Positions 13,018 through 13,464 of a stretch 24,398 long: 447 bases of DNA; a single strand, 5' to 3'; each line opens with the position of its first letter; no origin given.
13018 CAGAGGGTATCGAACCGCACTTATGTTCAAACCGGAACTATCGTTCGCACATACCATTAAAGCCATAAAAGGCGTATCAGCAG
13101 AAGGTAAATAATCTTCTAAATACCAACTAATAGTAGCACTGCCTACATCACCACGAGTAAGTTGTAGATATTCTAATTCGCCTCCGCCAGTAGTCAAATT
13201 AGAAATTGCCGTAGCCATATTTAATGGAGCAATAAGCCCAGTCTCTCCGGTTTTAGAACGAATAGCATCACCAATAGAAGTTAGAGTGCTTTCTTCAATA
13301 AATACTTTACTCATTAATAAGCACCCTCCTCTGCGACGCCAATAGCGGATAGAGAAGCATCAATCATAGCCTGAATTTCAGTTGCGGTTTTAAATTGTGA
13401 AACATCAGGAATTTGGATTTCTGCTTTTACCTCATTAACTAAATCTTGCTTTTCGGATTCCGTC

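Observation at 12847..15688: Duplicated 'collagen-like stalk + IGDAIR-motif head' cassette inserted in the neck module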

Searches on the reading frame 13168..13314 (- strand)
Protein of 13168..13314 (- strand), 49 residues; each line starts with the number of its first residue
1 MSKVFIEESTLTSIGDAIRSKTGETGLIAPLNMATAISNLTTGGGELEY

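Call 21: find_related_loci(query=A1, collection=metagenome_contigs, flank=6000)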
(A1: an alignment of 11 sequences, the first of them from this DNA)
Query A1 (49 aa) in metagenome_contigs; peptide patterns used: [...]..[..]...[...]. (x = any residue, [..] = any of these).
210 stretches matched a pattern; 66 encode a relative of the query (tblastn E <= 1e-3); 66 distinct loci.
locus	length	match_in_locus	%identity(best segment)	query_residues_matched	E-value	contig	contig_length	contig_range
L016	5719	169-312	75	1-48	8e-20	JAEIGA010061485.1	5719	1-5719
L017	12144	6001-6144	73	1-48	8e-20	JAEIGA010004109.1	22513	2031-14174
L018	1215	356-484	81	1-43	2e-18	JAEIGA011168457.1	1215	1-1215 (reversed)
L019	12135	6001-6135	71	1-45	5e-15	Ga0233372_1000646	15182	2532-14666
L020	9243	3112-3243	61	1-44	3e-14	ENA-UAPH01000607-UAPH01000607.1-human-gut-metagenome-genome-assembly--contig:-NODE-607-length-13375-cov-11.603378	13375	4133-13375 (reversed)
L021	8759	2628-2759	61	1-44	3e-14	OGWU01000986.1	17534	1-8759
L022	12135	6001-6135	62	1-45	3e-14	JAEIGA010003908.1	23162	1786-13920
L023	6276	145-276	61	1-44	3e-14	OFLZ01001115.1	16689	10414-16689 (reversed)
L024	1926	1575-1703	67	3-45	2e-12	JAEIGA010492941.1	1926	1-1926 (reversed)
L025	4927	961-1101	55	1-47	1e-12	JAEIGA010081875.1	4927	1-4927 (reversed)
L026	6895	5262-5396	58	1-45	4e-12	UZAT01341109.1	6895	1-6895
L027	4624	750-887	54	1-46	1e-11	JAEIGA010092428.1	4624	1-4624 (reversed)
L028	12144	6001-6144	48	1-48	9e-12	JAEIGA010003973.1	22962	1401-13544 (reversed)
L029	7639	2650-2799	54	1-48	7e-11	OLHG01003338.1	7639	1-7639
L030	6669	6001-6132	52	1-44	1e-10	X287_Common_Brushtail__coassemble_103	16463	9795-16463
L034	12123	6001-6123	59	1-41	3e-10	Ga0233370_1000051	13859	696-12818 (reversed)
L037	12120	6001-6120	58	1-40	2e-9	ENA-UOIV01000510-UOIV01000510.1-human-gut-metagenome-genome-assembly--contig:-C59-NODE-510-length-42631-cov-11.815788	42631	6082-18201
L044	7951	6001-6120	50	1-40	2e-8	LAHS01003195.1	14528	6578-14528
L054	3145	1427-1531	54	11-45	3e-6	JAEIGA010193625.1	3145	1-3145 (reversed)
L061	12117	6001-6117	41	2-40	3e-5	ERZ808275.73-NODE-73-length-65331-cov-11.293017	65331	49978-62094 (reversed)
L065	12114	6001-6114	39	5-42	7e-5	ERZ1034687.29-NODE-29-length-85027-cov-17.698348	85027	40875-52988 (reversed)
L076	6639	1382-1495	44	11-49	9e-5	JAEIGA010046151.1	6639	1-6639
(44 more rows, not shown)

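Call 24: search_dna_similar(query=window:13168-13314:-, collection=phages, mode=protein, max_evalue=1, max_rows=40)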
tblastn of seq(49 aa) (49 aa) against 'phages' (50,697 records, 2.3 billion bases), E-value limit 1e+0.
Records with a match: 1; places in all: 1; records where one place covers at least 80% of the query: 1.
Best place of each record, by identity: <60% 1.
By first word of the organism name: Bacteriophage 1.
By host as written in the record: - 1.
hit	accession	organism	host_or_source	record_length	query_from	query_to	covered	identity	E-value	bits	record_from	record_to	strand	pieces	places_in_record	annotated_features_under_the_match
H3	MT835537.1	Bacteriophage sp.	human fecal samples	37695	1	45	92%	46.7%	6e-2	34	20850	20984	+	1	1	record has no annotation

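Call 28: search_protein_representatives(alignment_id=A1)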
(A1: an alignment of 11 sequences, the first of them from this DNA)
Query: 11 sequences, 49 profile positions. Proteins with E-value up to 0.001 (for the whole library): 15358; up to 1e-10: 1585; up to 1e-30: 0. The best 150 are listed.
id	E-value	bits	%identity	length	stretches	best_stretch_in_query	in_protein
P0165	6.9e-24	99.6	-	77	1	1-47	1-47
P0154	2.0e-23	98.2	-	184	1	1-48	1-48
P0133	2.7e-23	97.7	-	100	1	1-48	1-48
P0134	3.6e-23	97.3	-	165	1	1-48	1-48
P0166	4.4e-23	97.1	-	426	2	1-43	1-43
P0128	8.0e-23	96.2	-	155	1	1-48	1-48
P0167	8.4e-23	96.2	-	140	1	1-46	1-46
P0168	1.0e-22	95.9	-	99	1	1-47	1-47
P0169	1.1e-22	95.8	-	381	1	1-47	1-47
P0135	1.6e-22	95.3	-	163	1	1-46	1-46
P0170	2.3e-22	94.8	-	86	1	1-46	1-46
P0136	3.5e-22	94.2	-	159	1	1-48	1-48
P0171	5.6e-22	93.5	-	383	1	1-46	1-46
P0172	1.3e-21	92.4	-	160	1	1-48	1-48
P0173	1.4e-21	92.2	-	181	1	1-48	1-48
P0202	3.6e-20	87.7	-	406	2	1-48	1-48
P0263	2.3e-18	82.0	-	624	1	1-45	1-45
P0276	4.1e-18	81.2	-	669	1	1-46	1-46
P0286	6.5e-18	80.5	-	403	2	9-48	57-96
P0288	7.4e-18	80.3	-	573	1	1-46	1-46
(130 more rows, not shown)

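Call 49: search_protein_families(library=phrogs, proteins=[L017:4709-6001:+, L022:3929-6001:+, L026:3715-5262:+, L034:4004-6001:+, L037:4412-5983:+, L044:2417-5989:+, L061:3434-5980:+, L076:58-1377:+, L054:367-1422:+, L065:3765-4664:+], max_evalue=0.0001)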
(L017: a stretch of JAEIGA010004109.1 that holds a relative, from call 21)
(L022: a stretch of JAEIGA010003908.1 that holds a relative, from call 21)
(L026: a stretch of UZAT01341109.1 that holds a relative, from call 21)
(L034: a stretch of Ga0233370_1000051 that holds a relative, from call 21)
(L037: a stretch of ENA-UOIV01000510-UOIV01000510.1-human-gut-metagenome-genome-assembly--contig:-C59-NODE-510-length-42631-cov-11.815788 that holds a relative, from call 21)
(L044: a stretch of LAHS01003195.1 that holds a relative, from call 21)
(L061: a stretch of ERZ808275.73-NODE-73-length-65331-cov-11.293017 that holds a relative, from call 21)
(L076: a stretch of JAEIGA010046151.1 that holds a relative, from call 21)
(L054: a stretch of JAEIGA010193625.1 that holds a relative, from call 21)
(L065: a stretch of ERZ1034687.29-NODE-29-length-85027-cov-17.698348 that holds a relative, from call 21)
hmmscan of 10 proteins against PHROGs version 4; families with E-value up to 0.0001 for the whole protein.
L017:4709-6001:+ (430 aa): 0 families

L022:3929-6001:+ (690 aa): 2 families
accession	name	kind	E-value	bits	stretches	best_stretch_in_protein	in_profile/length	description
phrog_30808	-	unknown function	2.2e-07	31.1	0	125-234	33-132/397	-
phrog_24355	-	moron, auxiliary metabolic gene and host takeover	7.4e-06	25.8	0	187-261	133-206/470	polysaccharide deacetylase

L026:3715-5262:+ (515 aa): 1 family
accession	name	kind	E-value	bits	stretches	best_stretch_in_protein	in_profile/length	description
phrog_30808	-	unknown function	6e-07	29.7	1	147-280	23-138/397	-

L034:4004-6001:+ (665 aa): 1 family
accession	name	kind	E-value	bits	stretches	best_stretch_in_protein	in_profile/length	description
phrog_30808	-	unknown function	1.2e-08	35.3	1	116-276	10-161/397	-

L037:4412-5983:+ (523 aa): 0 families

L044:2417-5989:+ (1190 aa): 16 families
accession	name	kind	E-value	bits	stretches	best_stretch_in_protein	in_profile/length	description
phrog_1197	-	tail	9.3e-21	75.5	1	1014-1184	146-309/715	tail protein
phrog_7032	-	tail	3.3e-20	72.8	1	1053-1170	257-371/866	tail fiber protein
phrog_8713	-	tail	3.7e-18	66.8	1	1053-1130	401-480/509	tail fiber protein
phrog_2631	-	tail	3.7e-17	63.2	1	726-1127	275-426/644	tail fiber protein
phrog_24159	-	tail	2.5e-14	53.5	2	246-385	140-277/972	tail fiber protein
phrog_3279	-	tail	2.2e-12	48.2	2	375-572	128-335/396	tail fiber protein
phrog_4757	-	unknown function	1.1e-11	45.5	1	1016-1125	41-145/359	-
phrog_1419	-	tail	7.7e-11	41.9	1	210-415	120-319/793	tail protein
phrog_32072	-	tail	1.9e-10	40.8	1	177-496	69-392/894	tail protein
phrog_3299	-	unknown function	1.2e-09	37.2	1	255-541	168-449/1385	-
phrog_24369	-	tail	8.1e-08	31.3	1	390-544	49-210/1396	tail fiber protein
phrog_22285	-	tail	4.3e-06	26.5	1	315-482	59-217/802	tail fiber protein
phrog_38058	-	tail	5.4e-06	25.9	1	266-457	265-465/708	tail fiber protein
phrog_6129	-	unknown function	1e-05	26.4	1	209-366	101-258/277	-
phrog_35823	-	unknown function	4e-05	22.8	1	247-378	100-226/1152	-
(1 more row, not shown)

L061:3434-5980:+ (848 aa): 16 families
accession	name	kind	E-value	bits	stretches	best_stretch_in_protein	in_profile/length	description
phrog_1419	-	tail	2e-32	113.3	3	210-400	171-349/793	tail protein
phrog_24369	-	tail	3.1e-28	98.9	3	215-346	78-212/1396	tail fiber protein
phrog_24159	-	tail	1.8e-27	97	3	232-382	164-315/972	tail fiber protein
phrog_3279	-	tail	7.3e-26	92.6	2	53-236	119-300/396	tail fiber protein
phrog_22285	-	tail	1.3e-23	84.4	1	272-482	54-220/802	tail fiber protein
phrog_8713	-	tail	5.5e-18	66.2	1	162-338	144-322/509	tail fiber protein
phrog_38058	-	tail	4.9e-17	62.4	3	58-275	242-467/708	tail fiber protein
phrog_6129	-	unknown function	3.1e-15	57.6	0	374-465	152-243/277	-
phrog_5481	-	tail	2.4e-14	53.8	2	135-241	55-161/1043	tail fiber protein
phrog_8780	-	tail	4.3e-13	49.4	1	12-237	97-296/755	minor tail protein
phrog_13980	-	tail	1.6e-12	48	1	202-322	200-320/756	tail fiber protein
phrog_32072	-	tail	4.1e-11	43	1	179-472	111-399/894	tail protein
phrog_4242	-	tail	2.1e-09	38.3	1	408-727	171-468/628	tail fiber protein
phrog_6578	-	tail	7.8e-09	34.9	1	240-337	118-214/1210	tail fiber protein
phrog_35823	-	unknown function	8e-08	31.8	0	241-357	128-242/1152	-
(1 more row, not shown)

L076:58-1377:+ (439 aa): 0 families

L054:367-1422:+ (351 aa): 6 families
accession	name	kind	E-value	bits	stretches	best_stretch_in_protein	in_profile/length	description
phrog_5073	-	tail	9.6e-09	35.8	1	81-209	315-382/519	tail fiber protein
phrog_819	-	tail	2.7e-06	26.8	1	58-290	612-753/1024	tail protein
phrog_17587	-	tail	5e-06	26.2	1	19-130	299-409/641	tail fiber protein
phrog_32409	-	tail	9.2e-06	25.2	1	51-138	161-251/884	tail fiber protein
phrog_6320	-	tail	2.5e-05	24.3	1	79-130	111-162/745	tail fiber protein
phrog_32123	-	unknown function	2.6e-05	23.7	1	58-279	202-416/532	-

L065:3765-4664:+ (299 aa): 10 families
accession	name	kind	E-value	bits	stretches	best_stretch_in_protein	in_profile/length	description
phrog_1640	-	tail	4.5e-16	60.1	1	1-49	2-52/765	tail protein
phrog_6518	-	tail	1e-10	41.3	1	4-136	2-125/793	tail fiber protein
phrog_13893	-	tail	1.9e-09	37.4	1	3-133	4-128/648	tail protein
phrog_38237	-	unknown function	3.4e-09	36.6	1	2-123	3-118/697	-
phrog_36601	-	tail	6.2e-09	35.6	1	2-124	17-133/1084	tail fiber protein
phrog_32960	-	unknown function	6.9e-09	35.5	1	2-133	3-128/762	-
phrog_17220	-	unknown function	2.6e-08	33.6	1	2-130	3-125/868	-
phrog_5662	-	tail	7.6e-08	32.1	1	2-133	3-128/729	tail fiber protein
phrog_1171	-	tail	1.1e-07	31.7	1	3-134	4-132/954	tail spike protein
phrog_8649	-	unknown function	2.6e-07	30.6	1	2-123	3-118/743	-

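Call 57: find_related_loci(query=A1, collection=genome_contigs, flank=8000)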
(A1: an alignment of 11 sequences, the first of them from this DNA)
Query A1 (49 aa) in genome_contigs; peptide patterns used: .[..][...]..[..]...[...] (x = any residue, [..] = any of these).
26 stretches matched a pattern; 11 encode a relative of the query (tblastn E <= 1e-3); 11 distinct loci.
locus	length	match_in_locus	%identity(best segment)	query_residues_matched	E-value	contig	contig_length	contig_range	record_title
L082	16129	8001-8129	58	1-43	2e-11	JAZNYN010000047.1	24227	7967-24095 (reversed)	MAG: Anaeroplasma sp. isolate T1900044776_TS20190242.MAGScoT_cleanbin_000005 SGB_2479_k141_377107, whole genome shotgun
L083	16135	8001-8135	53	1-45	5e-8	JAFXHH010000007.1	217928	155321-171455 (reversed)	MAG: Clostridia bacterium isolate RGIG6414 Sheep_Rectum-5__c507, whole genome shotgun sequence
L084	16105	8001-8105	57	11-45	2e-7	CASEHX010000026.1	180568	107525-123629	uncultured Olsenella sp. isolate SI.A99.metabat-bins.32 genome assembly, contig: SI.A99.metabat-bins.32.fa_k141_444438,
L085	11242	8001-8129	47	6-48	6e-7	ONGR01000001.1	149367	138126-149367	uncultured Clostridiales bacterium isolate RUG294 genome assembly, contig: scaffold_50, whole genome shotgun sequence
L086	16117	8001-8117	46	11-49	9e-7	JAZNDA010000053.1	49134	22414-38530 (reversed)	MAG: Eubacteriales bacterium isolate T1900044729_TS20190195.MAGScoT_cleanbin_000027 SGB_1991_k141_1217088, whole genome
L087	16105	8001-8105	51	11-45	1e-6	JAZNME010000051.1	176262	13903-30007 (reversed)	MAG: Acutalibacteraceae bacterium isolate T1900044664_TS20190130.MAGScoT_cleanbin_000016 SGB_1542_k141_2198459, whole ge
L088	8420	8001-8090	53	11-40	9e-6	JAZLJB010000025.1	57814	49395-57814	MAG: Vescimonas sp. isolate T1900044968_TA20190030.MAGScoT_cleanbin_000035 SGB_4016_k141_912567, whole genome shotgun se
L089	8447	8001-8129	43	2-47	4e-5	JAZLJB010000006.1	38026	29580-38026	MAG: Vescimonas sp. isolate T1900044968_TA20190030.MAGScoT_cleanbin_000035 SGB_4016_k141_912563, whole genome shotgun se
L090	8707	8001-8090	50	11-40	6e-5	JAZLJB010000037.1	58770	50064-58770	MAG: Vescimonas sp. isolate T1900044968_TA20190030.MAGScoT_cleanbin_000035 SGB_4016_k141_2158732, whole genome shotgun s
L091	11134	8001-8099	48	11-43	7e-5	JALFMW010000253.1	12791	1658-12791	MAG: Clostridium sp. isolate SUG825 k141_10392, whole genome shotgun sequence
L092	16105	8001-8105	46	11-45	1e-4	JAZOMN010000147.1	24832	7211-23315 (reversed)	MAG: Clostridia bacterium isolate T1900045647_YK20190341.MAGScoT_cleanbin_000012 SGB_8176_k141_1511370, whole genome sho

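Call 64: search_solved_structures(query=A5, max_evalue=10)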
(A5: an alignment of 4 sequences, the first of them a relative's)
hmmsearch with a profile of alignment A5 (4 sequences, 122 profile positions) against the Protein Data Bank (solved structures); distinct sequences matched with E-value up to 10: 1.
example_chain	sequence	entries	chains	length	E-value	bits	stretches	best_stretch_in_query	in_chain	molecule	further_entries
9qgl_3A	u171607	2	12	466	0.27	14.4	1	34-102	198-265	Phage tail sheath family protein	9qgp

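Call 65: search_solved_structures(query=A1, max_evalue=10)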
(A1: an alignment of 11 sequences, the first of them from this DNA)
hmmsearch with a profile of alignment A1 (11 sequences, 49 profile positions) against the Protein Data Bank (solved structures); distinct sequences matched with E-value up to 10: 1.
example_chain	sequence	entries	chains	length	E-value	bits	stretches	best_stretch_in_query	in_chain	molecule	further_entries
6lk7_A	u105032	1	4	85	0.08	16.1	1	6-30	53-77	Nitrile hydratase, alpha chain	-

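Call 69: search_protein_families(library=pfam, proteins=[P0166, P0202, P0286, P0263, P0276, P0288], max_evalue=0.001)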
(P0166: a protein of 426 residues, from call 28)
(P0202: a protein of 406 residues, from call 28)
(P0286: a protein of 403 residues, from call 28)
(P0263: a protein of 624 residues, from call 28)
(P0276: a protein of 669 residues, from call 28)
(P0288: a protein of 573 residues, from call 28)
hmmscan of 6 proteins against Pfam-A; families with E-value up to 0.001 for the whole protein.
P0166 (426 aa): 2 families
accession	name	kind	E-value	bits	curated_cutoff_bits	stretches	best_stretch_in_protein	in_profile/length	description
PF13306.12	LRR_5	-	4.4e-28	98.2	27.7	2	66-164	25-123/127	BspA type Leucine rich repeat region (6 copies)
PF13855.12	LRR_8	-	4e-08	33.3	27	0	300-339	12-53/61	Leucine rich repeat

P0202 (406 aa): 4 families
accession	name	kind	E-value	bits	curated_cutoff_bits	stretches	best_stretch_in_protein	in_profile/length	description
PF13306.12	LRR_5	-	2.1e-30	105.6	27.7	1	207-315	6-112/127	BspA type Leucine rich repeat region (6 copies)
PF13855.12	LRR_8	-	2.5e-06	27.6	27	0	246-289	12-56/61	Leucine rich repeat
PF00801.26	PKD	-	3.3e-06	27.4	23.5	1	110-164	15-71/80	PKD domain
PF18911.6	PKD_4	-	0.00037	20.9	27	1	120-161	35-71/85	PKD domain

P0286 (403 aa): 2 families
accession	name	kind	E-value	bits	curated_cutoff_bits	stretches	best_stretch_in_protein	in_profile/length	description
PF13306.12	LRR_5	-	3.1e-19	69.6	27.7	1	182-289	24-127/127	BspA type Leucine rich repeat region (6 copies)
PF13855.12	LRR_8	-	1.7e-06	28.2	27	0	202-244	14-57/61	Leucine rich repeat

P0263 (624 aa): 0 families

P0276 (669 aa): 5 families
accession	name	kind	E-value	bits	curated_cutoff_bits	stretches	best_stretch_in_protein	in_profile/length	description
PF25174.1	Beta-prop_THOC3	-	5.5e-08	32.6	305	1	368-559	48-227/272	THOC3 beta-propeller domain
PF23414.1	Beta-prop_EML_2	-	1.8e-07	31.2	90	1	295-434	21-146/266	Echinoderm microtubule-associated protein second beta-propeller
PF24807.1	WD40_CDC20-Fz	-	8.4e-07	29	200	0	328-450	13-130/292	CDC20/Fizzy WD40 domain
PF24817.1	WD40_WDHD1_1st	-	6.4e-05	22.7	109.9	0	368-437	180-247/291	WDHD1 first WD40 domain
PF09479.16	Flg_new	-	0.00012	22.6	27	1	294-335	1-41/65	Listeria-Bacteroides repeat domain (List_Bact_rpt)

P0288 (573 aa): 2 families
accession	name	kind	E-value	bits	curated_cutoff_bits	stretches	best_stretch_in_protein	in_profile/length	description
PF19789.6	DUF6273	-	1.7e-07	31.7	23.5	1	420-543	22-143/172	Domain of unknown function (DUF6273)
PF09479.16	Flg_new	-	0.00015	22.2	27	0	301-345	8-50/65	Listeria-Bacteroides repeat domain (List_Bact_rpt)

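Call 76: search_protein_families(library=phrogs, proteins=[L065:10-3687:+, L065:5245-5751:+, L065:6698-7117:+, L065:7952-8461:+, L065:8458-9036:+, L065:9814-10494:+, L065:10491-11537:+, L037:91-3480:+, L037:3492-4103:+, L037:8123-8698:+], max_evalue=0.00001)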
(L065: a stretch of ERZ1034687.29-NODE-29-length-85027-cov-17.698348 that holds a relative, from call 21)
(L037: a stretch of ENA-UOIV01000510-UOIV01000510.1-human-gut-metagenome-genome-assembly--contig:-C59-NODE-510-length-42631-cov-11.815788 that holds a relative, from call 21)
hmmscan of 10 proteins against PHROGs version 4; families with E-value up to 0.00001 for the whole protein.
L065:10-3687:+ (1225 aa): 1 family
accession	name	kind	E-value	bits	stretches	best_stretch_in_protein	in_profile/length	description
phrog_9880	-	unknown function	2e-78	265.3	1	477-1131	1483-2130/2231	-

L065:5245-5751:+ (168 aa): 2 families
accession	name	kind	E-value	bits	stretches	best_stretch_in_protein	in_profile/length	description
phrog_13589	-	unknown function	5.7e-24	85.1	1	33-123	784-884/1042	-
phrog_38337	-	unknown function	5.6e-14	52.7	2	122-151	303-332/622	-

L065:6698-7117:+ (139 aa): 0 families

L065:7952-8461:+ (169 aa): 0 families

L065:8458-9036:+ (192 aa): 5 families
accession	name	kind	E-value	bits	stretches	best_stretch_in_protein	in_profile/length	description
phrog_291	-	lysis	2.4e-35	123.3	1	1-192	113-306/509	endolysin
phrog_6745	-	lysis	4.6e-22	79.4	1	1-158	4-157/396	endolysin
phrog_6219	-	lysis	9.2e-20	72.4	1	1-188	2-183/326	endolysin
phrog_35916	-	unknown function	1e-13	52.1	1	3-189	6-203/488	-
phrog_3084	-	lysis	3.4e-09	37.2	1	4-188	162-350/468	endolysin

L065:9814-10494:+ (226 aa): 0 families

L065:10491-11537:+ (348 aa): 0 families

L037:91-3480:+ (1129 aa): 5 families
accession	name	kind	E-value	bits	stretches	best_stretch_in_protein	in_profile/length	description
phrog_9854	-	unknown function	3.3e-119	400.5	1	296-1122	812-1632/1636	-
phrog_18222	-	unknown function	4.2e-28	98.3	1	415-1124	1399-2117/2118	-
phrog_14770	-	unknown function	1.3e-21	76.1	1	740-949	3006-3221/3427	-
phrog_13543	-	unknown function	7.2e-18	64.5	1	2-70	1387-1455/1879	-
phrog_15406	-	other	2.9e-17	62.1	1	647-910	2096-2354/2789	DNA methyltransferase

L037:3492-4103:+ (203 aa): 5 families
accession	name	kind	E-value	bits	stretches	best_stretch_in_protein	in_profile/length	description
phrog_291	-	lysis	1e-33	117.9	1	1-200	113-309/509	endolysin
phrog_6745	-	lysis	5.5e-26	92.3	1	1-171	4-159/396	endolysin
phrog_6219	-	lysis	4.1e-20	73.5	1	1-200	2-190/326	endolysin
phrog_3084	-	lysis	1.2e-07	32.2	1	3-198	161-355/468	endolysin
phrog_35916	-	unknown function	4.7e-07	30.1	1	15-200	22-198/488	-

L037:8123-8698:+ (191 aa): 1 family
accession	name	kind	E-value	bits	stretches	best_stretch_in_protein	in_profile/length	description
phrog_10797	-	unknown function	1e-62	212.3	1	17-191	19-194/194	-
